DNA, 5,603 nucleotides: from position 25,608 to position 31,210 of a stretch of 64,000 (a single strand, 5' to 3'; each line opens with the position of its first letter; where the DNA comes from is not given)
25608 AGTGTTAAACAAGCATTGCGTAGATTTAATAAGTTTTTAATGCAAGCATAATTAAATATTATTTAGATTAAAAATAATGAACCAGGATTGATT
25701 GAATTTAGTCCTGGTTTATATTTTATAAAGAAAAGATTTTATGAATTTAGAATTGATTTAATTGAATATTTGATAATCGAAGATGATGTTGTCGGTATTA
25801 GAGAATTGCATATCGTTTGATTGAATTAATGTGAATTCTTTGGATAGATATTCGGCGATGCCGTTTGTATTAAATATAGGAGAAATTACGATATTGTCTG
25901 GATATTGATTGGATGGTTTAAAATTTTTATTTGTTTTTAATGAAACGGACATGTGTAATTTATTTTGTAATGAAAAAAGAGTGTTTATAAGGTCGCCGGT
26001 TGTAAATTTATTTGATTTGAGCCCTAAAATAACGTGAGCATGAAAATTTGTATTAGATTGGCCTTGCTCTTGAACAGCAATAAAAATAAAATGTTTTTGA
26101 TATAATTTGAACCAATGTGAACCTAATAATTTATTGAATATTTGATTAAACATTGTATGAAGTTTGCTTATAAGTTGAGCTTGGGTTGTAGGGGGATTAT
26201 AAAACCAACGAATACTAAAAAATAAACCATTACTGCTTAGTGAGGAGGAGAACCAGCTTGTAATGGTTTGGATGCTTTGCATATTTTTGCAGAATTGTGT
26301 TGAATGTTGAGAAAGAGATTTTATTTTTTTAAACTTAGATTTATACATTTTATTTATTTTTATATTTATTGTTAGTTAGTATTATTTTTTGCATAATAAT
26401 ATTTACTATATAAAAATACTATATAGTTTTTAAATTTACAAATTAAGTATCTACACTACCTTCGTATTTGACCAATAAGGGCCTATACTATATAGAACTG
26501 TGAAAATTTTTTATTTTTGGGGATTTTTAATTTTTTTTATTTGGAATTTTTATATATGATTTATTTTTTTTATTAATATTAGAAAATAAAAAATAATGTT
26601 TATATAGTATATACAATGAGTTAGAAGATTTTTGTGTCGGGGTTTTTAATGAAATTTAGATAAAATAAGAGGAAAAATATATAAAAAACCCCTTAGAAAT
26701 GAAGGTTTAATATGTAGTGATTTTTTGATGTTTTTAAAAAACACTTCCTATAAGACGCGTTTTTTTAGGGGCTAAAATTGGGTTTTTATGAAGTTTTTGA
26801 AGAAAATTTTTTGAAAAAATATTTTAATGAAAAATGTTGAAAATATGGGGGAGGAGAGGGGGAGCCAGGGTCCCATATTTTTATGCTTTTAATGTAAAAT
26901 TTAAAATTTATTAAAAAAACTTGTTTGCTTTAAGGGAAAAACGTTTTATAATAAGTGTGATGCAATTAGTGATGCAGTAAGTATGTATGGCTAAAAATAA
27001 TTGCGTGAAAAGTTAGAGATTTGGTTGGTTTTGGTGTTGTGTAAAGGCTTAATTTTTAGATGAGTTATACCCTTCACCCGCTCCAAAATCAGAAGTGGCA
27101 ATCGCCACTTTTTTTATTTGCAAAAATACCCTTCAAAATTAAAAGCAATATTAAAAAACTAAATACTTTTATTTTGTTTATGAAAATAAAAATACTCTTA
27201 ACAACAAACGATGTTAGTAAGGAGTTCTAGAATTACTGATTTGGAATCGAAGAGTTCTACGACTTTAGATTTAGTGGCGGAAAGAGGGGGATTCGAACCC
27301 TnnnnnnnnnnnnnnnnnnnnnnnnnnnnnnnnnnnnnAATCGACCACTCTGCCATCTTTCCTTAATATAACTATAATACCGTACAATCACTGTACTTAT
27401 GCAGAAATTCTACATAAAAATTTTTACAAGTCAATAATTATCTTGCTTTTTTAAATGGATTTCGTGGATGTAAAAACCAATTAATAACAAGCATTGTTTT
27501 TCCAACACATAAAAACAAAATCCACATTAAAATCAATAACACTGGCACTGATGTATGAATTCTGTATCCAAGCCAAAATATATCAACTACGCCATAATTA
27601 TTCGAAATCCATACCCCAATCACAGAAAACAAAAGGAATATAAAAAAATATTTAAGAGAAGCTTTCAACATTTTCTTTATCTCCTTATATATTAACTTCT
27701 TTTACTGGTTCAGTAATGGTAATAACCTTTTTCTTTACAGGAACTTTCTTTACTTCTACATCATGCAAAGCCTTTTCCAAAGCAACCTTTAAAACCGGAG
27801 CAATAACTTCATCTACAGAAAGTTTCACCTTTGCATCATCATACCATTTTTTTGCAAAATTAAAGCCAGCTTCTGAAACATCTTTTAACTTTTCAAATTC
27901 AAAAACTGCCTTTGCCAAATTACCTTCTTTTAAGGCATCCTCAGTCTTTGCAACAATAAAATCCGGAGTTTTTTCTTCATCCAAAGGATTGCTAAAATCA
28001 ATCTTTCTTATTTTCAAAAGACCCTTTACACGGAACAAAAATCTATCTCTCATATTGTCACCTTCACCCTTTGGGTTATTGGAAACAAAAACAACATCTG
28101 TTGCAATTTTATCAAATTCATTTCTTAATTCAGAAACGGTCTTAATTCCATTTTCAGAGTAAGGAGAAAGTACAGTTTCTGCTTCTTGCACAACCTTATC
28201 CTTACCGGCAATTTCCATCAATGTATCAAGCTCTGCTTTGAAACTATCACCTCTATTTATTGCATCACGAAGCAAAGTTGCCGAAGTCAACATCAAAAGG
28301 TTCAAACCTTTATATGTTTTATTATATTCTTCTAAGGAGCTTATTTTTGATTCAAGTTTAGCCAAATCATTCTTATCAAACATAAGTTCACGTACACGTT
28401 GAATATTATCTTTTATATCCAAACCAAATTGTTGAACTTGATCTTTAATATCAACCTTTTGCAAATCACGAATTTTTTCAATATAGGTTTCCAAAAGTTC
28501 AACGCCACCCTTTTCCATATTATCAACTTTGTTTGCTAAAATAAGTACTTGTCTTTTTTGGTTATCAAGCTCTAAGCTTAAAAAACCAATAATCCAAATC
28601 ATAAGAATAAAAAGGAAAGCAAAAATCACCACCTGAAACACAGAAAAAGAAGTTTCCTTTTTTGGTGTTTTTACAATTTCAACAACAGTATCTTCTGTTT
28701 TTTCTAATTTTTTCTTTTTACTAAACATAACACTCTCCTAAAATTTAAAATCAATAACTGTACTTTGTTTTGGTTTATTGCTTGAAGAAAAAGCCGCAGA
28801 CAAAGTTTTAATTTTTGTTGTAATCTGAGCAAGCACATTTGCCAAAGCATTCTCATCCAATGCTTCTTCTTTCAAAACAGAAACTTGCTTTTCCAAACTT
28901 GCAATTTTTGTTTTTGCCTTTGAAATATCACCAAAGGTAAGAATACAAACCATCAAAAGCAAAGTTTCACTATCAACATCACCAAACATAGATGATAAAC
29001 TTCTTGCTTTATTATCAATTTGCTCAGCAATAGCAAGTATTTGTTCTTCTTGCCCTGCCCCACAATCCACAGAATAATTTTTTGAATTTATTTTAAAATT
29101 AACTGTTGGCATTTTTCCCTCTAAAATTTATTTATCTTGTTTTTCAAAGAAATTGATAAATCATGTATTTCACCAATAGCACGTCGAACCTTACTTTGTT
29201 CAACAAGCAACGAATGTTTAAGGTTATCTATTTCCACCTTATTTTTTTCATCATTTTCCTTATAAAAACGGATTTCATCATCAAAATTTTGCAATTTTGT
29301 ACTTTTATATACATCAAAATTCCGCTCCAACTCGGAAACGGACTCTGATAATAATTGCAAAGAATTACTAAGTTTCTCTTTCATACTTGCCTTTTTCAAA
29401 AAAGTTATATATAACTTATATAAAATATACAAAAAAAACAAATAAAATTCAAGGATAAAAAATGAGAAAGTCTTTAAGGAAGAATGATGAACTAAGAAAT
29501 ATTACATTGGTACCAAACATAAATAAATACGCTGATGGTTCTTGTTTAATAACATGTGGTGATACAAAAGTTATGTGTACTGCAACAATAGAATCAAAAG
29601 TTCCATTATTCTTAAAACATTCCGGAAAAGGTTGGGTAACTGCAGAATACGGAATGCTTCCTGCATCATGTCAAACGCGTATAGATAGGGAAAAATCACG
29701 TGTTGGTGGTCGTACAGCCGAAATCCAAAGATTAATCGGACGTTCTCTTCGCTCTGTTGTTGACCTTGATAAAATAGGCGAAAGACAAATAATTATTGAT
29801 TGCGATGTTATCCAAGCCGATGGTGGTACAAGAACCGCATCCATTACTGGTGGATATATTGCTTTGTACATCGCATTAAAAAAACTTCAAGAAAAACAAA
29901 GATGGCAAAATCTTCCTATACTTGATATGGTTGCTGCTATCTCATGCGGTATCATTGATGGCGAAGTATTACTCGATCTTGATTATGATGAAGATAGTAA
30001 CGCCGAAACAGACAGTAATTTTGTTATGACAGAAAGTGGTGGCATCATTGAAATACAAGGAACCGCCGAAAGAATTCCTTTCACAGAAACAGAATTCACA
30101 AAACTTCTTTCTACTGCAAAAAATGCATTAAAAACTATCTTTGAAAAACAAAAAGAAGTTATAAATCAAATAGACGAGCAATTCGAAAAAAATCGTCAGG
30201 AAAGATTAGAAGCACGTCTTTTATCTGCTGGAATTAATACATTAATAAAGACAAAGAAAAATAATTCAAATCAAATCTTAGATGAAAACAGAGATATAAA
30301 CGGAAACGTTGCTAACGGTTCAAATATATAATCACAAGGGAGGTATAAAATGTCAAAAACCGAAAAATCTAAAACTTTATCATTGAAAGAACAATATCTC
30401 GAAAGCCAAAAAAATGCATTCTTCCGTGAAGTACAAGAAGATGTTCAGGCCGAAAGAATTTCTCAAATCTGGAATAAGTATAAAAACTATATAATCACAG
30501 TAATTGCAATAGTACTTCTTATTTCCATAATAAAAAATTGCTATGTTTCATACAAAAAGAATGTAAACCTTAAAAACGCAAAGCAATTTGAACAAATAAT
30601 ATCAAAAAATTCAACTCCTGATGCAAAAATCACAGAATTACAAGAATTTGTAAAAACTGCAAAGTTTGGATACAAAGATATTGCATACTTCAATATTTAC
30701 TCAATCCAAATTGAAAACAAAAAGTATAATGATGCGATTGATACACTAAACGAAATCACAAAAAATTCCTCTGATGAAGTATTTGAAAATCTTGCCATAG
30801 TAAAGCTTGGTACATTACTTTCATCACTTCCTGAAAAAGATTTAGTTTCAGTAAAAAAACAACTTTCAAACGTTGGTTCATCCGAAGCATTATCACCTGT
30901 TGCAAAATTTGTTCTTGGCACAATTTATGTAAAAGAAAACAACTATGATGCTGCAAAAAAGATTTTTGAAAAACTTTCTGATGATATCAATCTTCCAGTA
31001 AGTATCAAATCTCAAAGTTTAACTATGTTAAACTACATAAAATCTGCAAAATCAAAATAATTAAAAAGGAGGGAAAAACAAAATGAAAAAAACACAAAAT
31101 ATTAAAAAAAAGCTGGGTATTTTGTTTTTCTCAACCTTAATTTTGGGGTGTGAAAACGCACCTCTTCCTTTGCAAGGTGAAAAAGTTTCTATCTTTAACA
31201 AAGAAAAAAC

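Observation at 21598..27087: Compact 5.5-kb integrative element in tRNA-Gly(UCC) combining a tyrosine integrase, a CI-like switch and an HUH Rep-like protein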

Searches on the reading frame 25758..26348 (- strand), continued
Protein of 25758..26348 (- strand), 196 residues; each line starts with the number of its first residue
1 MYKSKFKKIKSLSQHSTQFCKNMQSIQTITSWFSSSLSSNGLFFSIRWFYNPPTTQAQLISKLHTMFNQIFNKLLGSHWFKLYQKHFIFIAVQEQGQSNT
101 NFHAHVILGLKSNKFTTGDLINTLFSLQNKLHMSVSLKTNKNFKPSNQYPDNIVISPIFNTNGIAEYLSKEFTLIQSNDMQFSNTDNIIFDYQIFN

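Call 53: find_encoding_contigs(protein=P0002, flank=10000, max_places=4)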
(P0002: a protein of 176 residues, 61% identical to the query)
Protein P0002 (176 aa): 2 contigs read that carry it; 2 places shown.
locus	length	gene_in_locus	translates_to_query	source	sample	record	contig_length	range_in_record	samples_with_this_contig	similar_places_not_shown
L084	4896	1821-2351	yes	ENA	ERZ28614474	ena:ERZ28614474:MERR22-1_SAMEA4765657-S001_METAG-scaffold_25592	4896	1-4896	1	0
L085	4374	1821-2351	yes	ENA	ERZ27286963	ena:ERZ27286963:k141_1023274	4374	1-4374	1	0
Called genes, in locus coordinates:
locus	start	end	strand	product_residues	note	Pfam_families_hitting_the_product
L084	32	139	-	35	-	-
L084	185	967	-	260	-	PF09825:BPL_N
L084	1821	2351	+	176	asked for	-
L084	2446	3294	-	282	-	PF18863:AbiJ_NTD4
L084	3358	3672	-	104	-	PF12599:DUF3768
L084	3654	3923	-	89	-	-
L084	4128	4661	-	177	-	PF13091:PLDc_2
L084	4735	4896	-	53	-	?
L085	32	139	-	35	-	-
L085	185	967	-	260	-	PF09825:BPL_N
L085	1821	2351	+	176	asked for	-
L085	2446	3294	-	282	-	PF18863:AbiJ_NTD4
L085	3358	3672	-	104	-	PF12599:DUF3768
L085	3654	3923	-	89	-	-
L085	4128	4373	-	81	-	?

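Call 58: search_protein_families(library=padloc, proteins=[window:25758-26348:-], max_evalue=0.1)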
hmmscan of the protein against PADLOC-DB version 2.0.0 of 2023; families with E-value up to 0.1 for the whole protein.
window:25758-26348:- (196 aa): 0 families

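Call 59: search_protein_families(library=ncbifam, proteins=[window:25758-26348:-], max_evalue=0.1)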
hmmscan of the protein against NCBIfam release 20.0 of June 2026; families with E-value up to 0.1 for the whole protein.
window:25758-26348:- (196 aa): 0 families

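Call 67: find_related_loci(query=A1, collection=viral_contigs, flank=10000)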
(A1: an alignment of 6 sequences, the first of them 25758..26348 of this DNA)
Query A1 (196 aa) in viral_contigs; peptide patterns used: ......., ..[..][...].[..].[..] (x = any residue, [..] = any of these).
19 stretches matched a pattern, but none encodes a relative of the query by tblastn (E <= 1e-3).

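Call 73: search_protein_families(library=pfam, proteins=[L009:10659-11318:-, L009:12320-13609:-, L009:13655-14773:-, L009:15651-16772:-, L009:16775-17380:-], max_evalue=0.01)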
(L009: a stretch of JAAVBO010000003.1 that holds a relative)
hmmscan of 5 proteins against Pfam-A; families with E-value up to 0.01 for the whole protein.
L009:10659-11318:- (219 aa): 1 family
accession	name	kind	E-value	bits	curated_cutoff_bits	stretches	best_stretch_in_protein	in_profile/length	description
PF03642.18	MAP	-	0.0081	16.9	24.3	0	42-111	15-83/88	MAP domain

L009:12320-13609:- (429 aa): 0 families

L009:13655-14773:- (372 aa): 1 family
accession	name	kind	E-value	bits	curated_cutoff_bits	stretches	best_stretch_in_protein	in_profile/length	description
PF07661.19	MORN_2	-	5e-07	29.6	29.6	1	169-190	1-22/22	MORN repeat variant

L009:15651-16772:- (373 aa): 3 families
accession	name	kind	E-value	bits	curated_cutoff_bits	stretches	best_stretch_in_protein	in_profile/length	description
PF06114.19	Peptidase_M78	-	5e-16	59.1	22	1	164-277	6-122/123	IrrE N-terminal-like domain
PF13560.12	HTH_31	-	4.7e-06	27.3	27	1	6-59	2-56/64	Helix-turn-helix domain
PF01381.28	HTH_3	-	1.7e-05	25.2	23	1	10-63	1-54/55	Helix-turn-helix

L009:16775-17380:- (201 aa): 0 families

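Call 99: search_dna_similar(query=window:25758-26348:-, collection=phages, mode=protein, max_evalue=1, max_rows=10)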
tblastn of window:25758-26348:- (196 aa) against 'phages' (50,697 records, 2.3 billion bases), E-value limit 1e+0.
Records with a match: 1; places in all: 1; records where one place covers at least 80% of the query: 0.
Best place of each record, by identity: <60% 1.
By first word of the organism name: Streptomyces 1.
By host as written in the record: Streptomyces lividans JI 1326 1.
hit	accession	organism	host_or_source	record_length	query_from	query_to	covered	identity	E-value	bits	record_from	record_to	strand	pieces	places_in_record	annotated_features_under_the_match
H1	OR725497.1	Streptomyces phage LuckySocke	Streptomyces lividans JI 1326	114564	50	113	33%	37.5%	8e-3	42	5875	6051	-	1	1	13: tRNA-Pro | 12: hypothetical protein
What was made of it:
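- No credible relative exists in 50,697 phage records; the single hit has E = 8e-3 over 33% of the query (call 99).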

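Call 100: search_dna_similar(query=window:25758-26348:-, collection=plasmids, mode=protein, max_evalue=1, max_rows=10)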
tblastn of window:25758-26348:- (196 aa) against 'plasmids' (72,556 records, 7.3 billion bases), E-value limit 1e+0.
No match.
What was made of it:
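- PLSDB plasmids hold no relative (call 100).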

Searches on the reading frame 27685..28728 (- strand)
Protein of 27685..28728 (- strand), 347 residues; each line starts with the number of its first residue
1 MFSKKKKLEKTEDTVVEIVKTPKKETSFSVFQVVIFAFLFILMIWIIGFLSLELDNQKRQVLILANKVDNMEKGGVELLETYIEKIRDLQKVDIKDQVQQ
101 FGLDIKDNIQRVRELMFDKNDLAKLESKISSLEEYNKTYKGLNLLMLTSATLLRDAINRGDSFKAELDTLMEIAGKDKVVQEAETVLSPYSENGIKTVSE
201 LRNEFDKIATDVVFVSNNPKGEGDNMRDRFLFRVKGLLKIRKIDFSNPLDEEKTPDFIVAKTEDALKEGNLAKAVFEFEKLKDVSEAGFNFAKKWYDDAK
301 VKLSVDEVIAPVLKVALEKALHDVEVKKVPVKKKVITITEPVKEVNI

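Call 33: search_protein_families(library=pfam, proteins=[window:27685-28728:-], max_evalue=0.001)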
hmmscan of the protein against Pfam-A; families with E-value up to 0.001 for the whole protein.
window:27685-28728:- (347 aa): 1 family
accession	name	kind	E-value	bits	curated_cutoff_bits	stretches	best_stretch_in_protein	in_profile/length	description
PF09731.14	Mitofilin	-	1.7e-11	44.2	27.4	1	121-308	412-605/614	Mitochondrial inner membrane protein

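Call 34: find_related_loci(query=window:27685-28728:-, collection=genome_contigs, flank=10000)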
Query window:27685-28728:- (347 aa) in genome_contigs; peptide patterns used: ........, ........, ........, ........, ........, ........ (x = any residue, [..] = any of these).
108 stretches matched a pattern; 3 encode a relative of the query (tblastn E <= 1e-3); 3 distinct loci.
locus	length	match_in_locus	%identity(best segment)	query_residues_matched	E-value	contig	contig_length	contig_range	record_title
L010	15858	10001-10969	83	1-323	0e+0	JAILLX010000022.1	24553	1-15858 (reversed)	MAG: bacterium isolate RUI239 k141_14985976_flag=1_multi=9.0000_len=24553, whole genome shotgun sequence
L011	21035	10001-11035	82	1-346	3e-180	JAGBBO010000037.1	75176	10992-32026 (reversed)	MAG: Alphaproteobacteria bacterium isolate RGIG8969 Water_deer_Rectum-2__c398344, whole genome shotgun sequence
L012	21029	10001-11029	70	1-342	4e-150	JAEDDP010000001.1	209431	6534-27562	MAG: Alphaproteobacteria bacterium isolate MAG035 NODE_15_length_209431_cov_7.402763, whole genome shotgun sequence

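Call 107: find_encoding_contigs(protein=window:27685-28728:-, flank=9000, max_places=10)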
Protein window:27685-28728:- (347 aa): 4 contigs read that carry it; 2 places shown.
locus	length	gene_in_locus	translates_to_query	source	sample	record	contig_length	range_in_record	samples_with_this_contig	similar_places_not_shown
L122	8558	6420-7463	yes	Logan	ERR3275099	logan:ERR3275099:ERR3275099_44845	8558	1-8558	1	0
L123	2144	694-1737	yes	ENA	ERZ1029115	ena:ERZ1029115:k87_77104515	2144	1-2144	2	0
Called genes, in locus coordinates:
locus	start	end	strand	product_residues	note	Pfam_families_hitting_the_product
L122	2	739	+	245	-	?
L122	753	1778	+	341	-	PF13186:SPASM, PF04055:Radical_SAM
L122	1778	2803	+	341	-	PF13186:SPASM, PF04055:Radical_SAM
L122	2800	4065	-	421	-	PF01011:PQQ (faint), PF25293:Beta-prop_EMC1_N (weak), PF13570:Beta-prop_ACSF4, PF13360:PQQ_2, PF13570:Beta-prop_ACSF4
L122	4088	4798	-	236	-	PF09976:TPR_21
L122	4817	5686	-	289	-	PF01138:RNase_PH, PF03725:RNase_PH_C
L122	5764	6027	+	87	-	-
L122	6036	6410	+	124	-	PF05164:ZapA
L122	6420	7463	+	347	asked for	PF09731:Mitofilin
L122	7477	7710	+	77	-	-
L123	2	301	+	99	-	?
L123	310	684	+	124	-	PF05164:ZapA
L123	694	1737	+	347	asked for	PF09731:Mitofilin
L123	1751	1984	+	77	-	-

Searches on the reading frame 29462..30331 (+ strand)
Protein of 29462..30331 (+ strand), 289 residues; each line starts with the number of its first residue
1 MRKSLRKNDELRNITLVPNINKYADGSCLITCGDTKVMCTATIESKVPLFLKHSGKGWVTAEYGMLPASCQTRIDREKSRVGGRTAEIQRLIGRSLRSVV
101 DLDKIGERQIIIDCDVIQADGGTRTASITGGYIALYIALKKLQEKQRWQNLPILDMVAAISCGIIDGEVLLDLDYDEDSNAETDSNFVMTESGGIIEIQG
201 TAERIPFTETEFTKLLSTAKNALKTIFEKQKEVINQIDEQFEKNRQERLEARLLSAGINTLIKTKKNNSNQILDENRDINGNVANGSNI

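Call 33: search_protein_families(library=pfam, proteins=[window:29462-30331:+], max_evalue=0.001)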
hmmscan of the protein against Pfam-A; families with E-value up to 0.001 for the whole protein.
window:29462-30331:+ (289 aa): 2 families
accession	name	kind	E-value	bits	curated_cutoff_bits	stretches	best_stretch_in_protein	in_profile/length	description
PF01138.27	RNase_PH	-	1.5e-28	100.3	25.5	1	10-138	1-127/130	3' exoribonuclease family, domain 1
PF03725.20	RNase_PH_C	-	1.6e-15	57.2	20.8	1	155-221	1-66/67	3' exoribonuclease family, domain 2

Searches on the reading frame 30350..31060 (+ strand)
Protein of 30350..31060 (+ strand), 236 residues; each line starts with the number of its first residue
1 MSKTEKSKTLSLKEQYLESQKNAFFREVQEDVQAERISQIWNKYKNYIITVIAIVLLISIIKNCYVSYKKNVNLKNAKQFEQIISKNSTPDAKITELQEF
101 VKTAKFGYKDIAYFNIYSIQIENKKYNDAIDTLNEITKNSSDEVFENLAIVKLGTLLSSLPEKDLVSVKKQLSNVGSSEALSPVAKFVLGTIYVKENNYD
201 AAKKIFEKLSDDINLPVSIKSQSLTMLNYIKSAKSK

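Call 33: search_protein_families(library=pfam, proteins=[window:30350-31060:+], max_evalue=0.001)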
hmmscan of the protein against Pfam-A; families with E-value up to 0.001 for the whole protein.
window:30350-31060:+ (236 aa): 4 families
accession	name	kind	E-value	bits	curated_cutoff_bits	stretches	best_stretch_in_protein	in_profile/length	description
PF09976.15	TPR_21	-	8.9e-13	48.8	25.5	1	40-207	3-170/193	Tetratricopeptide repeat-like domain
PF13181.12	TPR_8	-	0.00016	22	25.7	0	187-209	5-27/34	Tetratricopeptide repeat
PF14559.12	TPR_19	-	0.00027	21.7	25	0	180-211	22-53/68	Tetratricopeptide repeat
PF13174.12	TPR_6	-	0.00061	20.7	26.3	0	189-209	6-26/33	Tetratricopeptide repeat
